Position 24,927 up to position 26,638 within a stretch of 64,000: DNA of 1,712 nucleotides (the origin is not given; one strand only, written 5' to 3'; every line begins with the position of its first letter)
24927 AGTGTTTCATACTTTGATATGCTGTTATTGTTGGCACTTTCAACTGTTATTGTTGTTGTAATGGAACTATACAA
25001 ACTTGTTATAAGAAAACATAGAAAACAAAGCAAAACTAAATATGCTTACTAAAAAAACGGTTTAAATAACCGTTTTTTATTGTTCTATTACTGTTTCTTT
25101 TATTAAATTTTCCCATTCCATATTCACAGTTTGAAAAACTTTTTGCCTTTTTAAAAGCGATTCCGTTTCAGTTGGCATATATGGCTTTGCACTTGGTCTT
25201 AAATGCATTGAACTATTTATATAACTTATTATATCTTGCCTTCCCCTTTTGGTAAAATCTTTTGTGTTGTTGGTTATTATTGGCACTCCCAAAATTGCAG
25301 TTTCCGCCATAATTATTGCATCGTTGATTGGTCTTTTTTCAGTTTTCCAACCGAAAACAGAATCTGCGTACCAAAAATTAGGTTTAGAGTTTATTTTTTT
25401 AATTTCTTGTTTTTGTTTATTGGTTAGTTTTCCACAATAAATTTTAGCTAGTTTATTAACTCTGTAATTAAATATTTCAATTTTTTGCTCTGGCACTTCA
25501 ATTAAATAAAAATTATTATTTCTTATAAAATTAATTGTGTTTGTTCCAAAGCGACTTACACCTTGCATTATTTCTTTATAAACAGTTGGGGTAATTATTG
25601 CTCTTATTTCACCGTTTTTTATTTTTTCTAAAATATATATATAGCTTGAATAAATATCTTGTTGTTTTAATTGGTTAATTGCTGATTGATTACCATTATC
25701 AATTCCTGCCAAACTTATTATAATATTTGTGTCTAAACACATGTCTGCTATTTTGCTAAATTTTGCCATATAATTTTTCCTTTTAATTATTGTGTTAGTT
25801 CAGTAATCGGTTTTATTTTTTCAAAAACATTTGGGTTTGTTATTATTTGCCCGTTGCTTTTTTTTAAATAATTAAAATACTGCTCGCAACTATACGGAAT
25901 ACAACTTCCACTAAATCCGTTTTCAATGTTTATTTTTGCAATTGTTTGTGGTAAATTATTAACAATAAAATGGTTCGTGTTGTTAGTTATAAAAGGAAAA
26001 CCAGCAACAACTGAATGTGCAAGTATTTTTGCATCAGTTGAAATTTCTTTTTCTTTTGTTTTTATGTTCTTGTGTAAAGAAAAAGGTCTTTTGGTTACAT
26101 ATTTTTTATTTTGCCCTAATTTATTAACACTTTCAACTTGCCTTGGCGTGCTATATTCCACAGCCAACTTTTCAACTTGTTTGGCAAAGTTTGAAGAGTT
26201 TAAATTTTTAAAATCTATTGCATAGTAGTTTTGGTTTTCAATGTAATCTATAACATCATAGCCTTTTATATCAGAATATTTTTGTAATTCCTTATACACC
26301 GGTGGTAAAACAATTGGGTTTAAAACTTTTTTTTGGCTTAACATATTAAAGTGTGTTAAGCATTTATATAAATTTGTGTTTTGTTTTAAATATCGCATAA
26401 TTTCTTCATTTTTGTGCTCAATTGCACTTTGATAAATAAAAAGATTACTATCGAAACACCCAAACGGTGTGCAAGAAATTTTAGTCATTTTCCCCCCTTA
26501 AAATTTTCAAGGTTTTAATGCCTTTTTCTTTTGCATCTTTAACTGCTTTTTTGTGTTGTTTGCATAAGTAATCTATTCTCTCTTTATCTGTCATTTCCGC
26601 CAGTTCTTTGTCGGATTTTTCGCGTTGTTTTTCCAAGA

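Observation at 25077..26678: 65-aa ORF plus two tandem PIN-like paralogs: an atypical toxin-antitoxin or defence-like module inserted next to jag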

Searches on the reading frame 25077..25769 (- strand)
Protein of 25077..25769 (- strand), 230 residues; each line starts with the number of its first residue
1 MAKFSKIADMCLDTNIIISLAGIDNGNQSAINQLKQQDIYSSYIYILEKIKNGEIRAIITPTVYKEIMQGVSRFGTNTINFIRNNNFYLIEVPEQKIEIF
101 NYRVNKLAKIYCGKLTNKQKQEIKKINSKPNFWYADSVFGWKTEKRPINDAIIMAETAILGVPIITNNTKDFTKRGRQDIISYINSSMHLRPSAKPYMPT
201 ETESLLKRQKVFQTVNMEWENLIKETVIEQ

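Call 3: search_protein_families(library=pfam, proteins=[window:25077-25769:-], max_evalue=10)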
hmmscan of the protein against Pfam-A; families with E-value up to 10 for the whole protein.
window:25077-25769:- (230 aa): 2 families
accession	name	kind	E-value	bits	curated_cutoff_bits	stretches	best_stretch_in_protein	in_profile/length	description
PF01850.27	PIN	-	0.0041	18.2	23.6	1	10-170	1-113/120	PIN domain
PF13470.12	PIN_3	-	0.24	12.7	27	1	10-73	2-52/115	PIN domain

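Call 4: search_protein_families(library=ncbifam, proteins=[window:25077-25769:-], max_evalue=10)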
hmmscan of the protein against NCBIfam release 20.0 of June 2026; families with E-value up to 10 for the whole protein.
window:25077-25769:- (230 aa): 2 families
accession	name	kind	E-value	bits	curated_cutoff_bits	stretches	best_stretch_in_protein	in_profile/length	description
NF047865.1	rSAM_PapB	equivalog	0.022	14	340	1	15-131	114-232/330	PapB family radical SAM/SPASM ranthipeptide maturase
NF047863.1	VapCLeptosp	equivalog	0.089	13.1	140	1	149-174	95-120/130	type II toxin-antitoxin system tRNA(fMet)-specific endonuclease VapC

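Call 5: search_protein_families(library=padloc, proteins=[window:25077-25769:-], max_evalue=10)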
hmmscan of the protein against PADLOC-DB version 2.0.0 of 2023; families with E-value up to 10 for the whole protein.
window:25077-25769:- (230 aa): 0 families

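Call 7: find_homologous_proteins(query=window:25077-25769:-)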
Query window:25077-25769:- (230 aa): 4 proteins with E <= 0.001 among 369 candidates.
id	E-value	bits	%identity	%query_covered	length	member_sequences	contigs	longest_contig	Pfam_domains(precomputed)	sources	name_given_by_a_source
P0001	7.4e-147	504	100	100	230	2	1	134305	-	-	-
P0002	6.9e-118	410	80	100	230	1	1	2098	-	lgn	-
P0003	7.8e-90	318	64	100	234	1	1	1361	-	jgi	-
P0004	2.0e-39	153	37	99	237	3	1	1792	-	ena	-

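Call 8: search_protein_families(library=phrogs, proteins=[window:25077-25769:-], max_evalue=1)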
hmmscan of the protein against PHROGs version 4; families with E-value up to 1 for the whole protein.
window:25077-25769:- (230 aa): 1 family
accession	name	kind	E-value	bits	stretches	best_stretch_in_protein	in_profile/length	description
phrog_13721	-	unknown function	0.021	16.2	1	147-174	98-125/136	-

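Call 9: search_solved_structures(query=window:25077-25769:-, max_evalue=10)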
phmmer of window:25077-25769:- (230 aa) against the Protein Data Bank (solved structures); distinct sequences matched with E-value up to 10: 0.

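Call 11: find_encoding_contigs(protein=P0002, flank=10000)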
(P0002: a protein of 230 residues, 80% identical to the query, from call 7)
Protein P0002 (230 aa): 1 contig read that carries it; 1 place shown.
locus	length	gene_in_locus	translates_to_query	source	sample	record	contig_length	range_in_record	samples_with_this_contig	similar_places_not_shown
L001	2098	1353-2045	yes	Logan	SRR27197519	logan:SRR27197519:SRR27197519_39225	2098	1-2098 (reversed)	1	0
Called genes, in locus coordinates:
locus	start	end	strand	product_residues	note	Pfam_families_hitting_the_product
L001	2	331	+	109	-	?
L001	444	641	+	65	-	-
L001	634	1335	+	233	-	-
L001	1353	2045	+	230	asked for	-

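Call 12: find_encoding_contigs(protein=P0004, flank=10000)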
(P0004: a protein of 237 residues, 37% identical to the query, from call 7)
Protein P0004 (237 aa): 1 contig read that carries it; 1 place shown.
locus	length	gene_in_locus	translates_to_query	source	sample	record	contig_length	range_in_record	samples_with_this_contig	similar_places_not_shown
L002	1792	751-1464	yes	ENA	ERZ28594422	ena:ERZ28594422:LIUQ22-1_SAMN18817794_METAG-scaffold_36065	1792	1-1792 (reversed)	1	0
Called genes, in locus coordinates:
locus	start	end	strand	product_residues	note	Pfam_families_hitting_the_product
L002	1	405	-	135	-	?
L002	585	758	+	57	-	-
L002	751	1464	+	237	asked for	-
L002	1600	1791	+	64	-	?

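Call 13: find_encoding_contigs(protein=P0003, flank=10000)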
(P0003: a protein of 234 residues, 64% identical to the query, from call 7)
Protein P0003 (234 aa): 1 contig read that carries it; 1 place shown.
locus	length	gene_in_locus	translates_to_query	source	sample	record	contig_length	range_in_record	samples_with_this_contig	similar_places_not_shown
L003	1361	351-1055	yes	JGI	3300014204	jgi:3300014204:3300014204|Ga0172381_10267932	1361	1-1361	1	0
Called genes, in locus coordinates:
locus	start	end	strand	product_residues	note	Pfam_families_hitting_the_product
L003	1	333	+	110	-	?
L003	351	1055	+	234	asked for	-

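Call 19: search_solved_structures(query=A1, max_evalue=10, show_alignments=3)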
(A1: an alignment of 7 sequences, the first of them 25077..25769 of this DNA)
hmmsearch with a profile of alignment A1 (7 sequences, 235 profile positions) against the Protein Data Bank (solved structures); distinct sequences matched with E-value up to 10: 10.
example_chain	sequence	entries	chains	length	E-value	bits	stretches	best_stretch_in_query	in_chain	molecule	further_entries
7by2_B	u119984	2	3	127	0.001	21.5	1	126-177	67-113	Ribonuclease VapC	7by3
1omh_A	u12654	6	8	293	0.0085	18.4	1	62-129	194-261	trwC protein | TrwC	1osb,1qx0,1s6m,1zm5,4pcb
2cdm_A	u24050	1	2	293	0.0086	18.4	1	62-129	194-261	TRWC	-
4a9a_C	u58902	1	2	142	0.25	13.6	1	175-229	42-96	TRANSLATION MACHINERY-ASSOCIATED PROTEIN 46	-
6sd6_C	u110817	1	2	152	0.42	12.9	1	154-178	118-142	tRNA(fMet)-specific endonuclease VapC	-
7stx_B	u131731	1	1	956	0.63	12.3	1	45-93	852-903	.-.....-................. 25, NatB auxiliary subunit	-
6vp9_B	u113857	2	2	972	0.63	12.3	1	45-93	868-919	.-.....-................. 25, NatB auxiliary subunit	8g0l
3tnd_A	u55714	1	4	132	0.73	12.1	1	154-178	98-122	tRNA(fMet)-specific endonuclease VapC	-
5ed0_A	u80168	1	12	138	1.2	11.4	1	154-178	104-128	tRNA(fMet)-specific endonuclease VapC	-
9h6a_A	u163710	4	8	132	1.4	11.2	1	154-178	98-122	tRNA(fMet)-specific endonuclease VapC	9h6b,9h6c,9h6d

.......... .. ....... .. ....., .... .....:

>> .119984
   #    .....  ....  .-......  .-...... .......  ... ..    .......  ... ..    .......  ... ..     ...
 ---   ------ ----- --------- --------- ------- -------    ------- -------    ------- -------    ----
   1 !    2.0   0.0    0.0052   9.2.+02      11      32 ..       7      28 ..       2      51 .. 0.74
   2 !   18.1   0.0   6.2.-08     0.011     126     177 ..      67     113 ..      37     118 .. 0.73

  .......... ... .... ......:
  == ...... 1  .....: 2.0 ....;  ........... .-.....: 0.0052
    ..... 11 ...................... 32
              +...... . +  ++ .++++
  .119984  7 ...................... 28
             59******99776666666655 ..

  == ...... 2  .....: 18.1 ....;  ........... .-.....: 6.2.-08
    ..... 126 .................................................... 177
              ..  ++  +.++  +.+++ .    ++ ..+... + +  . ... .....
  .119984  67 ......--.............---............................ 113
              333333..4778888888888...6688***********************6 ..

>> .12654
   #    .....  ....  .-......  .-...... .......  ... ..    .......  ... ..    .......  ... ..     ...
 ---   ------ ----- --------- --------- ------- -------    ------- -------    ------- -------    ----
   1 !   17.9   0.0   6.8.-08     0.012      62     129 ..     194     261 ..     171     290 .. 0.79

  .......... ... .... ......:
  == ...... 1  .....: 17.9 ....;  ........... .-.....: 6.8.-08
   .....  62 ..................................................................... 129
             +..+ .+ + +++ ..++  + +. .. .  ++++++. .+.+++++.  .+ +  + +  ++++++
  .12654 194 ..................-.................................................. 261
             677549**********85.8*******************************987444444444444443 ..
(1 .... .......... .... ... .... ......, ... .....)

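Call 23: find_related_loci(query=A1, collection=genome_contigs, flank=10000)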
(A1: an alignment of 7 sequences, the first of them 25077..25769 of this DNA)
Query A1 (230 aa) in genome_contigs; peptide patterns used: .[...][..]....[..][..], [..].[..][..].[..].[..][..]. (x = any residue, [..] = any of these).
34 stretches matched a pattern; 3 encode a relative of the query (tblastn E <= 1e-3); 3 distinct loci.
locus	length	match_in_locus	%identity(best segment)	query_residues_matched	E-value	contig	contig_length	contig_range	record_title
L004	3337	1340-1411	63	150-173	2e-7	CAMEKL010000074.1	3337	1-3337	MAG: uncultured Firmicutes bacterium isolate SRR15057930_bin.9_metaWRAP_v1.3_MAG genome assembly, contig: ERZ10407438.13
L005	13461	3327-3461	33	144-188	2e-5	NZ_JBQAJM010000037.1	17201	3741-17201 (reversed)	Cysteiniphilum sp. 19S12-1 NODE_37_length_17201_cov_226.766059, whole genome shotgun sequence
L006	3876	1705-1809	51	148-182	8e-5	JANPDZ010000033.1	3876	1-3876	MAG: Acidobacteriota bacterium isolate VAR_78_metabat_320 VAR_78_k141_1332711, whole genome shotgun sequence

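Call 30: search_protein_representatives(alignment_id=A1)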
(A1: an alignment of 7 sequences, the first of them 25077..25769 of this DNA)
Query: 7 sequences, 235 profile positions. Proteins with E-value up to 0.001 (for the whole library): 131; up to 1e-10: 38; up to 1e-30: 11. The best 131 are listed.
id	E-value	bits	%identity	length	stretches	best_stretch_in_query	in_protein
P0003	6.9e-111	385.3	-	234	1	1-234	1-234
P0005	1.3e-103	361.5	-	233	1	1-234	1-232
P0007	6.8e-81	287.2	-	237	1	1-232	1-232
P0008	5.2e-49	182.8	-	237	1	7-230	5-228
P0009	2.1e-46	174.3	-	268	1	9-222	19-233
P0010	2.2e-46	174.2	-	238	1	1-223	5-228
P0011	5.6e-46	172.9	-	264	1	9-222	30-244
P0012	1.2e-45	171.9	-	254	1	5-217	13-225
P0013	4.2e-44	166.7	-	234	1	1-214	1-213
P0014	2.1e-41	158.0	-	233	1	7-207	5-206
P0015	9.5e-41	155.8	-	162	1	1-127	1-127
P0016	2.6e-29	118.3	-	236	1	7-207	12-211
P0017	1.3e-27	112.7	-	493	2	8-227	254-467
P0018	1.4e-26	109.5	-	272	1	6-232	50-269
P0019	3.0e-25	105.0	-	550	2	6-230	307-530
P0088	4.5e-06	42.3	-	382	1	12-230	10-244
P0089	4.6e-06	42.3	-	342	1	42-215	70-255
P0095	8.3e-06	41.4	-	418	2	110-181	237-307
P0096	9.1e-06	41.3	-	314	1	52-213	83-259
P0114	8.5e-05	38.1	-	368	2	81-215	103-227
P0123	2.2e-04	36.8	-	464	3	11-217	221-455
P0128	4.0e-04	35.9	-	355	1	120-207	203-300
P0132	5.8e-04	35.4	-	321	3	138-229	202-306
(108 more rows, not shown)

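Call 34: search_protein_families(library=pfam, alignment_id=A2, max_evalue=0.01)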
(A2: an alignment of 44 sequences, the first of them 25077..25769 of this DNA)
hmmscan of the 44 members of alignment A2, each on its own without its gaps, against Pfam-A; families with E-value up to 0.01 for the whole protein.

A. member 1, window:25077-25769:- (230 aa): 1 family
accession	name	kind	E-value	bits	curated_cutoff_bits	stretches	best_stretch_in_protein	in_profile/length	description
PF01850.27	PIN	-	0.0041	18.2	23.6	0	10-170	1-113/120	PIN domain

B. families by the number of members that match (of 44 scanned): 7 families
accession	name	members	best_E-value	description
PF01850.27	PIN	14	1.8e-07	PIN domain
PF16289.11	PIN_12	8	1.8e-05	PIN domain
PF13470.12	PIN_3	5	0.0011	PIN domain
PF03133.20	TTL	1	0.0023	Tubulin-tyrosine ligase family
PF20414.3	DUF6698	1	0.004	Family of unknown function (DUF6698)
PF06385.17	Baculo_LEF-11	1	0.0044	Baculovirus LEF-11 protein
PF02637.23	GatB_Yqey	1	0.0071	GatB domain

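Call 35: search_solved_structures(query=A2, max_evalue=1, show_alignments=2)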
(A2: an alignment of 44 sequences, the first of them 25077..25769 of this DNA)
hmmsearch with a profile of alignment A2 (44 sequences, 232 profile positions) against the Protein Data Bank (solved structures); distinct sequences matched with E-value up to 1: 8.
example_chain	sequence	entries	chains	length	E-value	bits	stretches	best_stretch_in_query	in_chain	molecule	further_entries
7by2_B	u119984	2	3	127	1.2e-06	31.5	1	148-174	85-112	Ribonuclease VapC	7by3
5mfb_A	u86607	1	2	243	0.0082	18.9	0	15-57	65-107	YIII(Dq)4CqI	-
4d4e_A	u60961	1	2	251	0.013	18.3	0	15-59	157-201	ARMADILLO REPEAT PROTEIN ARM00016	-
6nkl_A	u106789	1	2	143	0.016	17.9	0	142-174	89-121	Ribonuclease VapC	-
2nch_A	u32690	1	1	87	0.078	15.7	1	35-83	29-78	Translation initiation factor IF-1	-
4d49_A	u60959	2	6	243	0.28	13.9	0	19-56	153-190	ARMADILLO REPEAT PROTEIN ARM00027 | YIII(Dq.V1)4CPAF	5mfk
5mfi_A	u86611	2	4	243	0.37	13.5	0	19-56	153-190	YIII(Dq.V2)4CqI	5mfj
7bbr_A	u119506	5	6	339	0.99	12.1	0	71-121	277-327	Putative TRAP transporter solute receptor DctP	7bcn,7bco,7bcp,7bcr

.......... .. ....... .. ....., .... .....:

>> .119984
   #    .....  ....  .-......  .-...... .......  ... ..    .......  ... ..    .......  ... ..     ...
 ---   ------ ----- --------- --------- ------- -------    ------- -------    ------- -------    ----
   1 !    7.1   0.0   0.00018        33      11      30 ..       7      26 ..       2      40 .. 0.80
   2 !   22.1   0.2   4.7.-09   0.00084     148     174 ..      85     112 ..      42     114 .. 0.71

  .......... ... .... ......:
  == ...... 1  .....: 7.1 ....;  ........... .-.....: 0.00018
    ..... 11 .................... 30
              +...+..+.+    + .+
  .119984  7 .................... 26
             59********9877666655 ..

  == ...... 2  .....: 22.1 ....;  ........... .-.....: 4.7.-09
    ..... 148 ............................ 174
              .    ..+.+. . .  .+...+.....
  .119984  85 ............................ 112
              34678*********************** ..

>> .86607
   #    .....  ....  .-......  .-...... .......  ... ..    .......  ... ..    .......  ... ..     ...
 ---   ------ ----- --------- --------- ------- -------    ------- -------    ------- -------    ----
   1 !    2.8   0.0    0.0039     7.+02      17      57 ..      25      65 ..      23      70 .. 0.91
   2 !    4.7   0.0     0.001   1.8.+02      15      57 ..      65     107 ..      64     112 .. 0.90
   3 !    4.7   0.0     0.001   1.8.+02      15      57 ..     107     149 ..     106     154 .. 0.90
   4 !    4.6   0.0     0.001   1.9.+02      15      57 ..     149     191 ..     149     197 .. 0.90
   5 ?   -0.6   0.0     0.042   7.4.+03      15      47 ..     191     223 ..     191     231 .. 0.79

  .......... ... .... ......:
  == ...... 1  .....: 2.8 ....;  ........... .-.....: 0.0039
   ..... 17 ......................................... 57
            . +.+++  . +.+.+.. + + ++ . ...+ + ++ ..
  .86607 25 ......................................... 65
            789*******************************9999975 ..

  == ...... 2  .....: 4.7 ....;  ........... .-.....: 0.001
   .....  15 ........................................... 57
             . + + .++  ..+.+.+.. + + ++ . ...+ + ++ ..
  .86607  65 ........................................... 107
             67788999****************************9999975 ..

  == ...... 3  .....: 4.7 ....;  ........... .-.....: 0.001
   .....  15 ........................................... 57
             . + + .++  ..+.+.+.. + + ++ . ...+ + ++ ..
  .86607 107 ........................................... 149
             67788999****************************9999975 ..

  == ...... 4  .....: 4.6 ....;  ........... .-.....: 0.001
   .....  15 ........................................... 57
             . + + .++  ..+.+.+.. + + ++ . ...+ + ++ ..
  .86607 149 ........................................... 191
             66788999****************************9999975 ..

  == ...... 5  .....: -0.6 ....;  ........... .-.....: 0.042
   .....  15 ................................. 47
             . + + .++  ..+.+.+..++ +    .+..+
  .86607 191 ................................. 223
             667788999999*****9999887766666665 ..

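Call 41: predict_structure(alignment_id=A2)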
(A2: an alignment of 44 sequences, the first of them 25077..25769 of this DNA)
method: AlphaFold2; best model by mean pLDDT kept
length: 230 residues; sequences in the alignment: 44
mean_pLDDT: 94.7   pTM: 0.92
mean pLDDT of the five models: 94.7, 94.4, 93.9, 93.8, 93.7
residues with pLDDT >= 90: 211; 70-90: 15; 50-70: 3; < 50: 1
segments of 3 or more residues with pLDDT < 50: none
pLDDT, mean of each block of 10 residues (from residue 1): 88 98 97 98 98 97 96 91 95 94 98 97 94 94 96 98 96 94 98 98 96 93 75
secondary structure, 60 per line:
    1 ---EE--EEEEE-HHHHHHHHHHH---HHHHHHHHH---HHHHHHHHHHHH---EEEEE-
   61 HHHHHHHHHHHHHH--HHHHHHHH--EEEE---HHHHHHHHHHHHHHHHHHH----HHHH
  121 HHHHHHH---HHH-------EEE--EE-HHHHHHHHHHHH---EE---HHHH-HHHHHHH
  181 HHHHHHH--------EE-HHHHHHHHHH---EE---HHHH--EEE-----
elements in order: E8-12 H14-24 H28-36 H40-51 E55-59 H61-74 H77-84 E87-90 H94-112 H117-127 E141-143 H149-160 H169-172 H174-187 H199-208 H217-220 E223-225

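Call 43: fold_search(model_id=the predicted structure, library=pdb)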
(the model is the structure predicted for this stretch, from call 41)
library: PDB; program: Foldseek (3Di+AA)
matches with E <= 10: 234; with E <= 0.001: 0
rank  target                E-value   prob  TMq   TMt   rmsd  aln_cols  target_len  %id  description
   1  5ecw_A                2.0e-03  1.00  0.39  0.64   6.0       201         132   12  Structure of the Shigella flexneri VapC mutant D7A (released 2016-02-17)
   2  5ecd_A                2.7e-03  1.00  0.39  0.64   6.1       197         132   12  Structure of the Shigella flexneri VapC mutant D98N crystal form 1 (released 2016-02-17)
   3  3zvk_A                4.8e-03  1.00  0.42  0.67   5.4       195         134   14  Crystal structure of VapBC2 from Rickettsia felis bound to a DNA fragment from their promoter (released 2011-12-14)
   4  3zvk_B                4.8e-03  1.00  0.37  0.59   7.3       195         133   14  Crystal structure of VapBC2 from Rickettsia felis bound to a DNA fragment from their promoter (released 2011-12-14)
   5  5ecw_B                7.7e-03  1.00  0.36  0.62   6.2       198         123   11  Structure of the Shigella flexneri VapC mutant D7A (released 2016-02-17)
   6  6ifc_A                1.1e-02  0.99  0.37  0.59   7.5       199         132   11  Crystal structure of VapBC from Salmonella typhimurium (released 2020-01-29)
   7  8kd9_E                1.2e-02  0.89  0.35  0.41  11.2       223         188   11  Cryo-EM structure of Aquifex aeolicus minimal protein-only RNase P (HARP) in complex with pre-tRNAs (released 2024-08-14)
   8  3zvk_C                1.6e-02  0.99  0.39  0.63   6.2       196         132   13  Crystal structure of VapBC2 from Rickettsia felis bound to a DNA fragment from their promoter (released 2011-12-14)
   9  8ssg_F                1.7e-02  0.90  0.34  0.43  10.1       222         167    9  Minimal protein-only/RNA-free Ribonuclease P from Hydrogenobacter thermophilus (released 2023-10-18)
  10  8ssg_E                1.7e-02  0.90  0.33  0.42  10.3       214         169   10  Minimal protein-only/RNA-free Ribonuclease P from Hydrogenobacter thermophilus (released 2023-10-18)
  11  7e8k_A                2.4e-02  0.63  0.29  0.32  11.9       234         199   11  Crystal structure of Proteinaceous RNase P (PRORP) from Planctomycetes bacterium GWF2_40_8 (released 2022-03-02)
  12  4chg_A                3.0e-02  0.97  0.37  0.58   6.3       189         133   13  Crystal structure of VapBC15 complex from Mycobacterium tuberculosis (released 2014-11-12)
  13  6a7v_G                3.4e-02  0.98  0.39  0.60   6.0       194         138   12  Crystal structure of Mycobacterium tuberculosis VapBC11 toxin-antitoxin complex (released 2018-10-10)
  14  6a7v_A                3.6e-02  0.96  0.34  0.53   7.9       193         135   10  Crystal structure of Mycobacterium tuberculosis VapBC11 toxin-antitoxin complex (released 2018-10-10)
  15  6a7v_C                3.6e-02  0.96  0.36  0.54   7.0       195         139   12  Crystal structure of Mycobacterium tuberculosis VapBC11 toxin-antitoxin complex (released 2018-10-10)
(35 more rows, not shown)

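Call 48: fold_search(model_id=the predicted structure, library=viral)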
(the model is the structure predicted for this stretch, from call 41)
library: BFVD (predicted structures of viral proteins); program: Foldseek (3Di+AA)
matches with E <= 10: 108; with E <= 0.001: 0
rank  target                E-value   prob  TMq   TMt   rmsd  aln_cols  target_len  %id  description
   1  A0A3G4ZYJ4            2.9e-02  0.94  0.40  0.48   8.7       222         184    9  DUF1308 domain-containing protein [Edafosvirus sp.]
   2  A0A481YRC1            5.6e-02  0.07  0.12  0.07  20.8       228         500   12  Flap endonuclease [Marseillevirus LCMAC101]
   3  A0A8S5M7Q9            6.7e-02  0.47  0.33  0.23  13.6       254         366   13  PIN like domain [Siphoviridae sp. ctPAi1]
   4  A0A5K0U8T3            2.5e-01  0.06  0.13  0.08  14.6       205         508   11  Flap endonuclease-1 [Yasminevirus sp. GU-2018]
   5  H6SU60                2.9e-01  0.44  0.33  0.13  13.1       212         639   18  PhoH family [Campylobacter virus IBB35]
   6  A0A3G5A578            5.6e-01  0.05  0.18  0.10  17.7       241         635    9  Oxidoreductase [Harvfovirus sp.]
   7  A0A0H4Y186            5.6e-01  0.03  0.13  0.07  18.8       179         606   15  G5 protein [Salmon gill poxvirus]
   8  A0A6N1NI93            7.6e-01  0.04  0.16  0.09  16.3       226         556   12  DNA topoisomerase 2 [Tupanvirus deep ocean]
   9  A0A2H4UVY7            9.1e-01  0.01  0.10  0.04  20.6       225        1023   14  Uncharacterized protein [Bodo saltans virus]
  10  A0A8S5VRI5            9.6e-01  0.04  0.19  0.12  17.4       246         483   10  (no name in the UniProt tables at hand)
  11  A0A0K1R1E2            1.1e+00  0.06  0.24  0.19  15.4       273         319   11  Virion host shutoff protein [Testudinid alphaherpesvirus 3]
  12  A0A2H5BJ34            1.1e+00  0.03  0.15  0.09  13.3       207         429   11  Uncharacterized protein [Erwinia phage vB_EamM_Desertfox]
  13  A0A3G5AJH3            1.2e+00  0.18  0.22  0.14   7.9       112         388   12  DUF1308 domain-containing protein [Satyrvirus sp.]
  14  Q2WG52                1.2e+00  0.08  0.16  0.29   6.9        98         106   14  Putative anaerobic ribonucleotide reductase small subunit (Fragment) [Clostridium botulinum D phage]
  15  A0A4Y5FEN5            1.4e+00  0.03  0.14  0.15  14.8       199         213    8  Uncharacterized protein [Lactobacillus phage 521B]
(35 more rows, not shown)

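Call 58: search_protein_families(library=pfam, proteins=[P0088, P0089, P0095, P0114, P0123, P0128, P0132, P0096], max_evalue=0.01)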
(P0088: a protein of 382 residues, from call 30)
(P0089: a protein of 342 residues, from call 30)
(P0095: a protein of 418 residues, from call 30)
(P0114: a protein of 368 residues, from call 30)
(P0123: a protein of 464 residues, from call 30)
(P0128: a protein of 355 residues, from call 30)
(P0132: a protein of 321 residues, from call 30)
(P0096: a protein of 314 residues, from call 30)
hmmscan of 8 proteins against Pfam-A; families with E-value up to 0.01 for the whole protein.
P0088 (382 aa): 0 families

P0089 (342 aa): 0 families

P0095 (418 aa): 0 families

P0114 (368 aa): 0 families

P0123 (464 aa): 1 family
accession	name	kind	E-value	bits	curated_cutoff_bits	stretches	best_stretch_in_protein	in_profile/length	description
PF08745.17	PIN_5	-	0.00015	21.7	27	1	256-331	23-96/205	PINc domain ribonuclease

P0128 (355 aa): 0 families

P0132 (321 aa): 0 families

P0096 (314 aa): 0 families

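Call 76: search_dna_similar(query=window:25077-25769:-, collection=plasmids, mode=protein, max_evalue=0.001, max_rows=10)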
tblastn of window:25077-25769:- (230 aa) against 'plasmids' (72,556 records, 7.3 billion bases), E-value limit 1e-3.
No match.

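Call 77: search_dna_similar(query=window:25077-25769:-, collection=phages, mode=protein, max_evalue=0.001, max_rows=10)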
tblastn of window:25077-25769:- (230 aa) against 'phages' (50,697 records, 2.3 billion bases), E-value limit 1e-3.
No match.

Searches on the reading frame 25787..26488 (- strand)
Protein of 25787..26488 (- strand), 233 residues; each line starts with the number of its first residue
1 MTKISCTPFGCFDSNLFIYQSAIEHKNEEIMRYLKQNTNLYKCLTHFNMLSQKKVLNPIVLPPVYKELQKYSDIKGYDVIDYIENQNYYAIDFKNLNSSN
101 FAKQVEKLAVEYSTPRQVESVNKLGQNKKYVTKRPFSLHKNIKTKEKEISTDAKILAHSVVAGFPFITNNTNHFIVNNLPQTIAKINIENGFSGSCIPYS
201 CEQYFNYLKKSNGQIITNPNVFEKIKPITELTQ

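Call 3: search_protein_families(library=pfam, proteins=[window:25787-26488:-], max_evalue=10)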
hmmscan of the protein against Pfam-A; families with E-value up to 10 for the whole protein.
window:25787-26488:- (233 aa): 2 families
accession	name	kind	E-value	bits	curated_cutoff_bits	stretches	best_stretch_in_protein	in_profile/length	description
PF05879.18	RHD3_GTPase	-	0.085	12.7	42.4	1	63-139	153-228/245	Root hair defective 3 GTP-binding protein (RHD3) GTPase domain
PF23884.1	DUF7237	-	0.18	12.5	27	1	16-36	52-72/77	Family of unknown function (DUF7237)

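Call 4: search_protein_families(library=ncbifam, proteins=[window:25787-26488:-], max_evalue=10)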
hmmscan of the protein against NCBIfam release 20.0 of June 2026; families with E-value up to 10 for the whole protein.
window:25787-26488:- (233 aa): 0 families

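Call 5: search_protein_families(library=padloc, proteins=[window:25787-26488:-], max_evalue=10)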
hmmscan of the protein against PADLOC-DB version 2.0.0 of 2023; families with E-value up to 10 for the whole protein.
window:25787-26488:- (233 aa): 0 families

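Call 8: search_protein_families(library=phrogs, proteins=[window:25787-26488:-], max_evalue=1)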
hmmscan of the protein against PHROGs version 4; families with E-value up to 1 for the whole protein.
window:25787-26488:- (233 aa): 3 families
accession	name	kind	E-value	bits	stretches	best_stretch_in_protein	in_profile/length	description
phrog_29990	-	unknown function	0.18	12.7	0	98-148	22-72/108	-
phrog_24343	-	unknown function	0.21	12.7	1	23-44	8-29/55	-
phrog_7555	-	unknown function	0.96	10.9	0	72-89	6-23/62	-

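Call 10: find_homologous_proteins(query=window:25787-26488:-)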
Query window:25787-26488:- (233 aa): 2 proteins with E <= 0.001 among 245 candidates.
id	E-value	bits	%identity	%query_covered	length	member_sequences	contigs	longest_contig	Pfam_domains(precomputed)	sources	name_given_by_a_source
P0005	2.0e-150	516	100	100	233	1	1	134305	-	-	-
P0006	1.4e-131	455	85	100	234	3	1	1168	-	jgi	-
